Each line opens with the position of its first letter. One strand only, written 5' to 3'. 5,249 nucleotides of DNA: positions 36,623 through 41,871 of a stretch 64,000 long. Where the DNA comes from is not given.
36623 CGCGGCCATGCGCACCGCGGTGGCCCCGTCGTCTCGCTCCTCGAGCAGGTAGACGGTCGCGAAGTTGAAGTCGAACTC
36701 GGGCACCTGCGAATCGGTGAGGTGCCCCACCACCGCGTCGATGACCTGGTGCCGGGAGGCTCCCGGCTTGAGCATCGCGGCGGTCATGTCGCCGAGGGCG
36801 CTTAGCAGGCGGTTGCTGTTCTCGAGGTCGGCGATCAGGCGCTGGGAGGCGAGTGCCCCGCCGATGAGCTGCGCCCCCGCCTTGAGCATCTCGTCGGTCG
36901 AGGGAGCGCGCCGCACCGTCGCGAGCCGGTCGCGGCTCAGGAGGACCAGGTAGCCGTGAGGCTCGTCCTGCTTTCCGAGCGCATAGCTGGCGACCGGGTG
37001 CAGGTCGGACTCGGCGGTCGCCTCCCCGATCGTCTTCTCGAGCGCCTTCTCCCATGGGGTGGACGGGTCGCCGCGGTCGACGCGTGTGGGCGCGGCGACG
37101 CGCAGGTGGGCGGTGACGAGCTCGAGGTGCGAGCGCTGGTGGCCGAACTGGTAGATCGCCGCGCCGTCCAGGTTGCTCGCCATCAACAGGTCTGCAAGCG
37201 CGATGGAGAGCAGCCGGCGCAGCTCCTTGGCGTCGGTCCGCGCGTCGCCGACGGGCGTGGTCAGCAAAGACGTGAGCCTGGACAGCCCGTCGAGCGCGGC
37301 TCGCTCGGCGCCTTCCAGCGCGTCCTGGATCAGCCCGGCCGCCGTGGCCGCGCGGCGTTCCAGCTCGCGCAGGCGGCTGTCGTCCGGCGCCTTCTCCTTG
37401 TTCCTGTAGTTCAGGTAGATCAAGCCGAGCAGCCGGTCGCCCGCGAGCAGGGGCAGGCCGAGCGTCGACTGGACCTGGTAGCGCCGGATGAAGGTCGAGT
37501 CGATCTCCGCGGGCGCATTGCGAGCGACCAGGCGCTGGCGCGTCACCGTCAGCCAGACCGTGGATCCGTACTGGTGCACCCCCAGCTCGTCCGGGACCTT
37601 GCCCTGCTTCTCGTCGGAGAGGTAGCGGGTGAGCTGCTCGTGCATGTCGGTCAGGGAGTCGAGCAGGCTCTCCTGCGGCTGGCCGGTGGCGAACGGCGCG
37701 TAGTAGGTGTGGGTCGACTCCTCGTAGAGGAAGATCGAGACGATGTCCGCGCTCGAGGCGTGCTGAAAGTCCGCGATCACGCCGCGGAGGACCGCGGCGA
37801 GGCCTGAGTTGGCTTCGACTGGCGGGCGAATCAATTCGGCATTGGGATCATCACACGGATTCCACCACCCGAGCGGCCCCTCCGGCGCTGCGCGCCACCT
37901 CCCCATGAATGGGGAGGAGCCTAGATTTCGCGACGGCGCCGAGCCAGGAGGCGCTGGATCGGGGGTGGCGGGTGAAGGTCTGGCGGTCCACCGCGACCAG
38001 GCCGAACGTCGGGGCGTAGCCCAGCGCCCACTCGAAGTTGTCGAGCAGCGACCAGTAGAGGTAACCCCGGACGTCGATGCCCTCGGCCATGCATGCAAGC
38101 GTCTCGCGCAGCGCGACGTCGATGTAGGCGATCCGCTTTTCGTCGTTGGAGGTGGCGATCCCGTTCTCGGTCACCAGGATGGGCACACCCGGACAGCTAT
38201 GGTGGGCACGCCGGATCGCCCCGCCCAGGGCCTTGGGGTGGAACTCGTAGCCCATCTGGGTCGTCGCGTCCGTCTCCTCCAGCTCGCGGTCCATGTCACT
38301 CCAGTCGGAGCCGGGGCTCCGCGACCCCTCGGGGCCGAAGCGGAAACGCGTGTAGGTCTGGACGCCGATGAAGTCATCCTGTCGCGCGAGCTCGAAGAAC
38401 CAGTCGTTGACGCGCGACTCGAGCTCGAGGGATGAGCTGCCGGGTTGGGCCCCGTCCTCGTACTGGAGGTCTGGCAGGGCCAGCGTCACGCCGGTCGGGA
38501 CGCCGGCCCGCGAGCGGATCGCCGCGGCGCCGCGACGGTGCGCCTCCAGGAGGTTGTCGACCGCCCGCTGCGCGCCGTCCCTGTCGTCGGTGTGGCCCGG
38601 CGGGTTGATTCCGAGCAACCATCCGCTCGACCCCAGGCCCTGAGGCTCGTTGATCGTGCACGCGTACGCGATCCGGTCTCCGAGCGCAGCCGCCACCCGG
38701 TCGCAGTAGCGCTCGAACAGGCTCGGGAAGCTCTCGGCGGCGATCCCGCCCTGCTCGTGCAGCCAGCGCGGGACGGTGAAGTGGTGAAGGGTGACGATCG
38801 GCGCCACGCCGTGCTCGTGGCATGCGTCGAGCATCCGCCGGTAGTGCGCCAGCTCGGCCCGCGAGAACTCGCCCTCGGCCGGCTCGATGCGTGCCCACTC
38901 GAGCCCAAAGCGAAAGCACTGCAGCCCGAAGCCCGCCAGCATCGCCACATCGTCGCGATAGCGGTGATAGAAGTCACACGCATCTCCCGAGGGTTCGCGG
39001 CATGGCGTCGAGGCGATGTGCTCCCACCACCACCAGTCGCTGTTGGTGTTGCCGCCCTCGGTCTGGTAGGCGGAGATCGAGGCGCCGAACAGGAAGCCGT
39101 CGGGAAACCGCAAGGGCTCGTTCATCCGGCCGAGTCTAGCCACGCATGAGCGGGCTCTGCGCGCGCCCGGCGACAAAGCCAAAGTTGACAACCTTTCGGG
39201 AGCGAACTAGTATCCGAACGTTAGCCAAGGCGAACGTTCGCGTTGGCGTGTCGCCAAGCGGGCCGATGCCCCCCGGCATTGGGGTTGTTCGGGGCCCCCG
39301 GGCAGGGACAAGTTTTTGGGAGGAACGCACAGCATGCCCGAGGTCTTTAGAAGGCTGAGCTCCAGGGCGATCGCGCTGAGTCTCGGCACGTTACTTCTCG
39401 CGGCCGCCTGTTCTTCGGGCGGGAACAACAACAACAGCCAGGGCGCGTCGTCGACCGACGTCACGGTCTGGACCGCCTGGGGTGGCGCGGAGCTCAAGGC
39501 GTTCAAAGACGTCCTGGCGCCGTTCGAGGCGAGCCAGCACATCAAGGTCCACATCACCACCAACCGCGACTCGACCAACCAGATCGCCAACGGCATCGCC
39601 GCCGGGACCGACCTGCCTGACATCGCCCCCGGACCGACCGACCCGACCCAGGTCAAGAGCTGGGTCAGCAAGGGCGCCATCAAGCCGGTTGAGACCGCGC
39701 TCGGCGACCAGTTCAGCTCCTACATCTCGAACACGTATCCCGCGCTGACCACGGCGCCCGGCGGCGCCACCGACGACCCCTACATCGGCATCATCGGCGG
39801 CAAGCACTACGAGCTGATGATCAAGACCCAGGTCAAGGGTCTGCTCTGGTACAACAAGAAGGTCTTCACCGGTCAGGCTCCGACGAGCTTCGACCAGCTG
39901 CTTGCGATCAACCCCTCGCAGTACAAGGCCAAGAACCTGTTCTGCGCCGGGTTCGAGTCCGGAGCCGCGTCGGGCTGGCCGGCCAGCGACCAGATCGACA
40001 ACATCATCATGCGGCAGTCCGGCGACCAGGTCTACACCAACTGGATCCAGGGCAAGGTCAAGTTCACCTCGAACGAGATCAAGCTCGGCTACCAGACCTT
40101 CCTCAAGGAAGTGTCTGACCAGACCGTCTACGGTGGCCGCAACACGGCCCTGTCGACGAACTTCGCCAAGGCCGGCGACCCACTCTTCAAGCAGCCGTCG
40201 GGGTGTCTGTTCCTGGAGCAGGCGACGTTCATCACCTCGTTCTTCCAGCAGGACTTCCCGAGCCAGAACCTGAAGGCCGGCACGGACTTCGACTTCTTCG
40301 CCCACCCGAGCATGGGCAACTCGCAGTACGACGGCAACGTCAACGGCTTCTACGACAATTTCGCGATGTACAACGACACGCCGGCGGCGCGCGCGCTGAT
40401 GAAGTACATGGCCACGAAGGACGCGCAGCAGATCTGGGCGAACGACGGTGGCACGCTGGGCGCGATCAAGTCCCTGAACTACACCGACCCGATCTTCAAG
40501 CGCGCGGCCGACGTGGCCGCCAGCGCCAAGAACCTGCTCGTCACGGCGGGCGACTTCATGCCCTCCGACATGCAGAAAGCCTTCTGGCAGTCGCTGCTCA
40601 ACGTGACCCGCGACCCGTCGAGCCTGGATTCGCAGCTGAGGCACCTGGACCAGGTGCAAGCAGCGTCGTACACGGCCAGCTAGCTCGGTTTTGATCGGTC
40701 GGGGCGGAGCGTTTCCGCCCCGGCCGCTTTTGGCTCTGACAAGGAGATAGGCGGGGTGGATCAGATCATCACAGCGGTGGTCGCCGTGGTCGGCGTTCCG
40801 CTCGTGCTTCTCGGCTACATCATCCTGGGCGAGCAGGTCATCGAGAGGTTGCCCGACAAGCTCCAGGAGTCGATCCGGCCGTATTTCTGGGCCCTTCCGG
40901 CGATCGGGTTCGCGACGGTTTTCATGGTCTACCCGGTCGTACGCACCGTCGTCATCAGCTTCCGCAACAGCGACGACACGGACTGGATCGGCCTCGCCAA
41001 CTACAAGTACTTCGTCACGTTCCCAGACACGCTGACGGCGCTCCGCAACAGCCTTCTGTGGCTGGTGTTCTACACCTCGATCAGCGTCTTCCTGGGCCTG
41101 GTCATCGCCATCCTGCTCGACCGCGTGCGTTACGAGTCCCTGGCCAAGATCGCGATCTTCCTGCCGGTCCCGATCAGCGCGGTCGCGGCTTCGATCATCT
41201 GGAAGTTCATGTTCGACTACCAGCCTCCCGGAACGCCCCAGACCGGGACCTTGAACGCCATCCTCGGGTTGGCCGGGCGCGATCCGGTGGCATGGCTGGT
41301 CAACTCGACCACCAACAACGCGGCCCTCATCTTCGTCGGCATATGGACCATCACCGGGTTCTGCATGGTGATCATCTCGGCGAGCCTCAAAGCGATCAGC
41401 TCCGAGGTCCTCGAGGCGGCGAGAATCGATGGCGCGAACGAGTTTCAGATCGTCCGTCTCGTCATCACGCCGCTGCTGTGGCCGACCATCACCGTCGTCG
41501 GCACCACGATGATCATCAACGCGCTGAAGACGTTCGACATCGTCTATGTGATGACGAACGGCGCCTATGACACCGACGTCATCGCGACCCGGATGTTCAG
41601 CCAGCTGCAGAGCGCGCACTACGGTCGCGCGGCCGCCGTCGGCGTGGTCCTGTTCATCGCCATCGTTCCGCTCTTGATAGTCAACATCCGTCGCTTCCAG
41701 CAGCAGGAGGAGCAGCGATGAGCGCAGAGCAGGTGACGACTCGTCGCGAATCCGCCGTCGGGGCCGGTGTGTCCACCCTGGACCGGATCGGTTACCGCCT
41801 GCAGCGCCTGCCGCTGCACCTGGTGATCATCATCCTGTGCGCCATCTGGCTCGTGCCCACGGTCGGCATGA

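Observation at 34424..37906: Four GAF domains fused to a glucose-6-phosphate-dehydrogenase-like enzyme domain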

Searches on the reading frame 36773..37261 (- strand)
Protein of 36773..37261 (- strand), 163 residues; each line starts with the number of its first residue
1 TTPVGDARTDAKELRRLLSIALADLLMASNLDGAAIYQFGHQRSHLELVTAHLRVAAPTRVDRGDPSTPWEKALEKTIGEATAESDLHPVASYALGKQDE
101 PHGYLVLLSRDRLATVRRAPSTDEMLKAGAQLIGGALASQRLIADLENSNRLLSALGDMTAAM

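Call 63: search_solved_structures(query=A5, max_evalue=10, show_alignments=1)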
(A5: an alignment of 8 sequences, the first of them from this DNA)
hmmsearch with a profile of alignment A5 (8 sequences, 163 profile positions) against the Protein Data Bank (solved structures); distinct sequences matched with E-value up to 10: 1.
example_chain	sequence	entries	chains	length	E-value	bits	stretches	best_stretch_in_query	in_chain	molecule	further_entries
3qtp_A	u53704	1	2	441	1.1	12.4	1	32-89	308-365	Enolase 1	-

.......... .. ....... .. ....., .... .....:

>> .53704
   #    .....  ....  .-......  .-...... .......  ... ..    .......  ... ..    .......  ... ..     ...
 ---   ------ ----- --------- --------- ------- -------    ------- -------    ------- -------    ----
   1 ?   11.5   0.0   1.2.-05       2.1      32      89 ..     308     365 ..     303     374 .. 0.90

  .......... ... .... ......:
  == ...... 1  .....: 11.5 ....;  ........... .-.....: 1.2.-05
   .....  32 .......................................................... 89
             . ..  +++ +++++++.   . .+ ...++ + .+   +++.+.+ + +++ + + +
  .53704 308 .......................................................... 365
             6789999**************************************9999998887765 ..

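Call 64: search_protein_families(library=pfam, alignment_id=A5, max_evalue=10)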
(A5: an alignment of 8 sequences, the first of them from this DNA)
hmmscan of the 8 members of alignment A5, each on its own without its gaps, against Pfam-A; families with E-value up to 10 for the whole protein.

A. member 1, seq(163 aa): 0 families

B. families by the number of members that match (of 8 scanned): 5 families
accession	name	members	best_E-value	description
PF13492.12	GAF_3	1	0.016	GAF domain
PF13580.11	SIS_2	1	0.11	SIS domain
PF04550.17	Phage_holin_3_2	1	0.17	Phage holin family 2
PF05199.19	GMC_oxred_C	1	0.19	GMC oxidoreductase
PF05426.18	Alginate_lyase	1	0.23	Alginate lyase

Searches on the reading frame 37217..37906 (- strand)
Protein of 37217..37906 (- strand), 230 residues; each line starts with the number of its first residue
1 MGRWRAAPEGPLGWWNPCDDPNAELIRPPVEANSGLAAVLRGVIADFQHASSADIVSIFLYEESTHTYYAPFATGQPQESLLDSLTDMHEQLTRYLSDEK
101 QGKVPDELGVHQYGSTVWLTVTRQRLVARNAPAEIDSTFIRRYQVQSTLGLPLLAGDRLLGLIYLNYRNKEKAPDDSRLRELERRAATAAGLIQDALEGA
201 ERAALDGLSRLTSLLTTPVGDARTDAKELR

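Call 30: search_protein_families(library=pfam, proteins=[window:37217-37906:-], max_evalue=10)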
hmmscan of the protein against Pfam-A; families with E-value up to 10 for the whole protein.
window:37217-37906:- (230 aa): 3 families
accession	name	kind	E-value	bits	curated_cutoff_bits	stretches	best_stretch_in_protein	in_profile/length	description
PF01590.32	GAF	-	7e-07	30.3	22.4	1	37-179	3-119/133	GAF domain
PF13185.12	GAF_2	-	9.7e-06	26.3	28.6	1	39-193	7-135/136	GAF domain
PF13492.12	GAF_3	-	0.0035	18.2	27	1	140-193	75-127/129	GAF domain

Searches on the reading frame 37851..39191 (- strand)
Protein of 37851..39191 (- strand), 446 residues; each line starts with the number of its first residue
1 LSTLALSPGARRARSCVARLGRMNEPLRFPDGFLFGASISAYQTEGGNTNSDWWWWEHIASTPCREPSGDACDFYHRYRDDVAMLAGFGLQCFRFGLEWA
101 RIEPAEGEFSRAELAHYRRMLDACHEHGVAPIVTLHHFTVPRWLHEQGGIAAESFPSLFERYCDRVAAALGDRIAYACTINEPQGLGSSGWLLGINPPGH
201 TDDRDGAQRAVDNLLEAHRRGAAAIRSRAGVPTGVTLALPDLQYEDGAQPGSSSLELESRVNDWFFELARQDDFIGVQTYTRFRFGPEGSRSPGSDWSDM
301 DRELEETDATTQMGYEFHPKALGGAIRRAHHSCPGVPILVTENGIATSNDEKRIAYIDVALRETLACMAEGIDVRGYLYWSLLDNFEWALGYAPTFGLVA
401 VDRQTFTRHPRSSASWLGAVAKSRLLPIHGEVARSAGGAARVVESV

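Call 15: search_protein_families(library=pfam, proteins=[window:37851-39191:-], max_evalue=0.00001)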
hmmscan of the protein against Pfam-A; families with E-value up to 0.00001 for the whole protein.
window:37851-39191:- (446 aa): 1 family
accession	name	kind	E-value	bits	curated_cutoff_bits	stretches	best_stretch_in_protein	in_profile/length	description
PF00232.24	Glyco_hydro_1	-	2.6e-76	257.3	22.6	2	28-267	4-251/453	Glycosyl hydrolase family 1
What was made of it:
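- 37851..39191 (-): Upstream GH1 beta-glucosidase-family gene, same strand. Its stop lies 16 nt before the TTG start. PF00232, E=2.6e-76 (call 15).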

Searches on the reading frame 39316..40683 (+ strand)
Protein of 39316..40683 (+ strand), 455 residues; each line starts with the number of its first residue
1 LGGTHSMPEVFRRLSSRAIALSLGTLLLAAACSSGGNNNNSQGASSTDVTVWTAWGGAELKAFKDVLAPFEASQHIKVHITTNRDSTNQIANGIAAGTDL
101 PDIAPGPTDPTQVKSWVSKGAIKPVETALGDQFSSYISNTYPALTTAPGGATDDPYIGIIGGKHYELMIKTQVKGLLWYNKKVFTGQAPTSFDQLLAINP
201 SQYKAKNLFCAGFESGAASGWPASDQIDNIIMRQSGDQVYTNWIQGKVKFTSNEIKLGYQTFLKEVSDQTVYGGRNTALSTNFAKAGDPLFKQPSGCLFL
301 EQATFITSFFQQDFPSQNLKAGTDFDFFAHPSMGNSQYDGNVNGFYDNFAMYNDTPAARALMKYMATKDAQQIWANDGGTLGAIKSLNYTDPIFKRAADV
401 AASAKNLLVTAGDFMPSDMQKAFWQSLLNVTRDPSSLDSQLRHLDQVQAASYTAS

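Call 15: search_protein_families(library=pfam, proteins=[window:39316-40683:+], max_evalue=0.00001)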
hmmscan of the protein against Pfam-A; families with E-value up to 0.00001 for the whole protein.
window:39316-40683:+ (455 aa): 1 family
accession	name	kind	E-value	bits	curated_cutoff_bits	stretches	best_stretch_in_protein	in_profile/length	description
PF13416.11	SBP_bac_8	-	2.6e-09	37.7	27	1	67-398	3-275/279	Bacterial extracellular solute-binding protein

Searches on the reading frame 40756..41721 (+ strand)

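Call 15: search_protein_families(library=pfam, proteins=[window:40756-41721:+], max_evalue=0.00001)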
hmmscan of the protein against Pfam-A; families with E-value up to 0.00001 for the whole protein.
window:40756-41721:+ (321 aa): 1 family
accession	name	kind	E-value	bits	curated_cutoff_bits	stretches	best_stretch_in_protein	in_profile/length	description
PF00528.27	BPD_transp_1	-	1e-15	58.4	26.4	1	111-305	2-172/184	Binding-protein-dependent transport system inner membrane component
